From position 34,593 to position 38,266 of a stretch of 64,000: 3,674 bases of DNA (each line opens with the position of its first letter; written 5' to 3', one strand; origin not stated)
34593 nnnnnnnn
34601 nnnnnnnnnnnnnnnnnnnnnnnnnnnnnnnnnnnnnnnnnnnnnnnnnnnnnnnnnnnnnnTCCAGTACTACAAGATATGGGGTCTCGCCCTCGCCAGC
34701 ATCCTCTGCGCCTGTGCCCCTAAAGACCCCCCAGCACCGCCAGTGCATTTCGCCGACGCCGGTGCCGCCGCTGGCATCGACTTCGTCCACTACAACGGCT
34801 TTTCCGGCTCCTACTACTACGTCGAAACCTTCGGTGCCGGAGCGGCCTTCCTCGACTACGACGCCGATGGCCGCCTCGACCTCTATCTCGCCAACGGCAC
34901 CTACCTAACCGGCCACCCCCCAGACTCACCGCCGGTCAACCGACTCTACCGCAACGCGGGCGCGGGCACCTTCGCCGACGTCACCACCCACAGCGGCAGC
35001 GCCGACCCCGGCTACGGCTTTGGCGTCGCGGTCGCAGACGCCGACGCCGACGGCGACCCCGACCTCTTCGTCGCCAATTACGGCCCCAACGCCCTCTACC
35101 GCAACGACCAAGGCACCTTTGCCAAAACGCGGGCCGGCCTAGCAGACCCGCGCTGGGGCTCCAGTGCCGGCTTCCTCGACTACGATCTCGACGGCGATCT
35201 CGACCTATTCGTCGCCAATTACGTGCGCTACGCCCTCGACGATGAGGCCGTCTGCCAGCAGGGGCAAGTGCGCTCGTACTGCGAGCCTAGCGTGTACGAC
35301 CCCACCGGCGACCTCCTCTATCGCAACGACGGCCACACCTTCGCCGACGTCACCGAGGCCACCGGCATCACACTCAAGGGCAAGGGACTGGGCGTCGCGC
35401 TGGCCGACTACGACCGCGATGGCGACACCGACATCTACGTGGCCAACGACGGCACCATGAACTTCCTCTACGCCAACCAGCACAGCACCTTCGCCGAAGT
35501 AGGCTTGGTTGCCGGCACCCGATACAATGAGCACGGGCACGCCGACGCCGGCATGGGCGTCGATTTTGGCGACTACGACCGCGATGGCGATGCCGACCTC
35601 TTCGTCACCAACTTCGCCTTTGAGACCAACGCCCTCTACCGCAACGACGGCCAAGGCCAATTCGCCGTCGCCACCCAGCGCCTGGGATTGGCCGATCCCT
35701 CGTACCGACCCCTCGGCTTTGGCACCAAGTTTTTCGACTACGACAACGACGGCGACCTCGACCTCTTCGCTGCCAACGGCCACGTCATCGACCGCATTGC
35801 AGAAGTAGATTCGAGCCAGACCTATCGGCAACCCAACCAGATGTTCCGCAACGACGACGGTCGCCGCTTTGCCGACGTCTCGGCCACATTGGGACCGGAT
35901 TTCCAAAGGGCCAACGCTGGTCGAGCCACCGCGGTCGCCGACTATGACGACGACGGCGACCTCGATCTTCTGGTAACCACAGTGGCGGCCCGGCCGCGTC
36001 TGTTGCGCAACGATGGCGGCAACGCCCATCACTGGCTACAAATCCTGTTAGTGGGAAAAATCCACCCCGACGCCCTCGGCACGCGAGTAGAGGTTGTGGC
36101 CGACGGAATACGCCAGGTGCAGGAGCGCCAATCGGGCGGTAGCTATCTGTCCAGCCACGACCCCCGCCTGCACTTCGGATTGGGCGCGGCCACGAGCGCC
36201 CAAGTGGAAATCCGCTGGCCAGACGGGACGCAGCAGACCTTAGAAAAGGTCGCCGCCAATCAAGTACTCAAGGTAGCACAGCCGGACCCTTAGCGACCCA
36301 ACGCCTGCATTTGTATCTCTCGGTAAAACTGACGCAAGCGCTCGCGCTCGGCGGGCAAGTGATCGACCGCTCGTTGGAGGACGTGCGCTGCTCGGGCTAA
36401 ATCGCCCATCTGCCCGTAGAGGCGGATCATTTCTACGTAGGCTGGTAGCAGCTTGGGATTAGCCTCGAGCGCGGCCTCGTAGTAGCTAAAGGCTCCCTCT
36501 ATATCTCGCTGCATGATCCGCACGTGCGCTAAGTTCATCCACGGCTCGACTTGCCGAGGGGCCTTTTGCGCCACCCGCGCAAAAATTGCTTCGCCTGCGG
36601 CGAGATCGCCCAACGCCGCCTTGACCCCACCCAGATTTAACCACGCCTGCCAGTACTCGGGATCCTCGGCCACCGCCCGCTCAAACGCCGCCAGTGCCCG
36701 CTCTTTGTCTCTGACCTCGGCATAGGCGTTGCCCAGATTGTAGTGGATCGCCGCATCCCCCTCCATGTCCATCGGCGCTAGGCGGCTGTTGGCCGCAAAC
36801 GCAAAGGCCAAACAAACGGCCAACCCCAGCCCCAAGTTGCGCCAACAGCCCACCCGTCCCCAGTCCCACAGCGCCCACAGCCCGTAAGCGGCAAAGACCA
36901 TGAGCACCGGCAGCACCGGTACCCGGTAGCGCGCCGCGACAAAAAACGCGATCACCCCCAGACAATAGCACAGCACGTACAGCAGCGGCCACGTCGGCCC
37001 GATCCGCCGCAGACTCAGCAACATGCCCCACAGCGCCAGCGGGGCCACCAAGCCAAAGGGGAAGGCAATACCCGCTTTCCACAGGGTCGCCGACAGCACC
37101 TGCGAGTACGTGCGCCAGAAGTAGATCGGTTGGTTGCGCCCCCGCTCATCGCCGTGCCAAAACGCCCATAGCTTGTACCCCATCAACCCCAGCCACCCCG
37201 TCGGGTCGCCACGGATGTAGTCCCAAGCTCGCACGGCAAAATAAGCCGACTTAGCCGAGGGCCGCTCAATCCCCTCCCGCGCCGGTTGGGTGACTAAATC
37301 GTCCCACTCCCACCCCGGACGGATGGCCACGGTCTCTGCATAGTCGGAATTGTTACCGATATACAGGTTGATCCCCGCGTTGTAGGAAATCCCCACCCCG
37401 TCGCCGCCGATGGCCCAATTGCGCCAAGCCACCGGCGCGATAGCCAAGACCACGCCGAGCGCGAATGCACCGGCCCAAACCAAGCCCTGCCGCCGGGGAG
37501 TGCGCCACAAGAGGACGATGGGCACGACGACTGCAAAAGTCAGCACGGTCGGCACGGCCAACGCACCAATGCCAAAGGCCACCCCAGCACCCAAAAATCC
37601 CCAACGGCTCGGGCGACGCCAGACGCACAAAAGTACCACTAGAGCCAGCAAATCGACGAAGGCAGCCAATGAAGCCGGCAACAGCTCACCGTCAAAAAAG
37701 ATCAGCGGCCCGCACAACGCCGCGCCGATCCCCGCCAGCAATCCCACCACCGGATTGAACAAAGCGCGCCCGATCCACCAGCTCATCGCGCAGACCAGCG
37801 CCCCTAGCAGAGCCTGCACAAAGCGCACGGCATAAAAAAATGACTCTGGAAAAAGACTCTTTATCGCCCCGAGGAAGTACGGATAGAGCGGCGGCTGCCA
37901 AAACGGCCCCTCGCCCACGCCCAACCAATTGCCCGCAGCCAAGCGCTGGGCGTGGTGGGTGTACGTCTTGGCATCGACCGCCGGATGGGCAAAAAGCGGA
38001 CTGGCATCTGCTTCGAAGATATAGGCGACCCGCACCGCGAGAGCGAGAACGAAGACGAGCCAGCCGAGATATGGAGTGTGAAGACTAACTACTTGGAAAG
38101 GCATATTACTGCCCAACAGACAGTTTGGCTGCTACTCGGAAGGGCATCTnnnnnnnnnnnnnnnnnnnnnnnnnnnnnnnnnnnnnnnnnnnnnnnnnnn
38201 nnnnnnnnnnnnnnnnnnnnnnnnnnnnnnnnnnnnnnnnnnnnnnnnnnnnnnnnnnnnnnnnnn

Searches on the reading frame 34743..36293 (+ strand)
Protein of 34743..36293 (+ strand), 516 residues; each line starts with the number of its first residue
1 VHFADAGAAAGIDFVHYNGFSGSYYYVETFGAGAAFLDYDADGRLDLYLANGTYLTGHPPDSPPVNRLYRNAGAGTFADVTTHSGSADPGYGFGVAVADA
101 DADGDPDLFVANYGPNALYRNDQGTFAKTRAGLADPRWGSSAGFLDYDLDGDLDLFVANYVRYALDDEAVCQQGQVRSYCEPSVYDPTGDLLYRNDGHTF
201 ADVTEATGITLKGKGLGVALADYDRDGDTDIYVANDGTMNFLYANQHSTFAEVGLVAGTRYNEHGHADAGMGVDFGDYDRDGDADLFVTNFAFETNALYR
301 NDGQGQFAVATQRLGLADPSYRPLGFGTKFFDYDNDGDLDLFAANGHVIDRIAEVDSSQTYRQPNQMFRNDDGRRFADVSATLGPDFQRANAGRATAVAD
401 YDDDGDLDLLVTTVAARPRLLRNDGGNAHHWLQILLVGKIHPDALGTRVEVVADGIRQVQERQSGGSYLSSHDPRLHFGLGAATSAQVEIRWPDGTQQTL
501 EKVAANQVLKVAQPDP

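Call 11: search_protein_families(library=pfam, proteins=[window:34743-36293:+], max_evalue=0.01)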
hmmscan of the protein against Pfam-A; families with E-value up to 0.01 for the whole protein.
window:34743-36293:+ (516 aa): 3 families
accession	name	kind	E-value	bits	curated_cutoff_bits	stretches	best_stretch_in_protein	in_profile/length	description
PF13517.12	FG-GAP_3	-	1.7e-47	160.3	26.9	6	38-110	1-61/61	FG-GAP-like repeat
PF07593.17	UnbV_ASPIC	-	7.4e-24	83.9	23.4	1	444-509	1-67/68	ASPIC and UnbV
PF01839.29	FG-GAP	-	6.6e-17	61.4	22.1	2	216-238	3-25/37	FG-GAP repeat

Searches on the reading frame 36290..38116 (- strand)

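Call 11: search_protein_families(library=pfam, proteins=[window:36290-38116:-], max_evalue=0.01)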
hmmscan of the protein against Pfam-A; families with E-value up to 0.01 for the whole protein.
window:36290-38116:- (608 aa): 17 families
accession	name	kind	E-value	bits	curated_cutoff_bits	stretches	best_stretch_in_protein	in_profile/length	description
PF07719.23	TPR_2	-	3.1e-14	52.3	27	2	455-488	1-34/34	Tetratricopeptide repeat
PF00515.34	TPR_1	-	2.6e-13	49.6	27.8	1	455-488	1-34/34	Tetratricopeptide repeat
PF14559.12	TPR_19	-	3.7e-13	50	25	2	472-522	8-58/68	Tetratricopeptide repeat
PF13432.12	TPR_16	-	1.6e-12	48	32.7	1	459-520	1-62/65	Tetratricopeptide repeat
PF13181.12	TPR_8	-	2.7e-12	46.2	25.7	1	456-487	2-33/34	Tetratricopeptide repeat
PF13428.12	TPR_14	-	6.6e-12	45.3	23.5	2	456-496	2-42/44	Tetratricopeptide repeat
PF13431.12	TPR_17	-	6e-09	35.9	24.4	0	477-506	1-30/34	Tetratricopeptide repeat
PF13371.12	TPR_9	-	9.2e-09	35.6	35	1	461-521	1-61/73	Tetratricopeptide repeat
PF13231.12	PMT_2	-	6.5e-08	33.4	26.1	1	74-230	2-155/160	Dolichyl-phosphate-mannose-protein mannosyltransferase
PF23914.1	TPR_CcmH_CycH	-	1.5e-07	31.8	42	2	459-552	54-150/158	Cytochrome c-type biogenesis protein H TPR domain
PF13424.12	TPR_12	-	2.2e-07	31.4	30.1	0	526-587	6-68/77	Tetratricopeptide repeat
PF25064.1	ARM_TT21_5th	-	3.1e-06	27.9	27.8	1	528-592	6-70/117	TT21 fifth ARM repeats domain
PF13174.12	TPR_6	-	9.9e-06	26.3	26.3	0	459-487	4-32/33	Tetratricopeptide repeat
PF13414.12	TPR_11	-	0.00012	22.1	26.8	0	472-503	11-42/42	TPR repeat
PF12569.14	NatA_aux_su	-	0.00033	20.2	33.3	0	536-583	205-252/515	N-terminal acetyltransferase A, auxiliary subunit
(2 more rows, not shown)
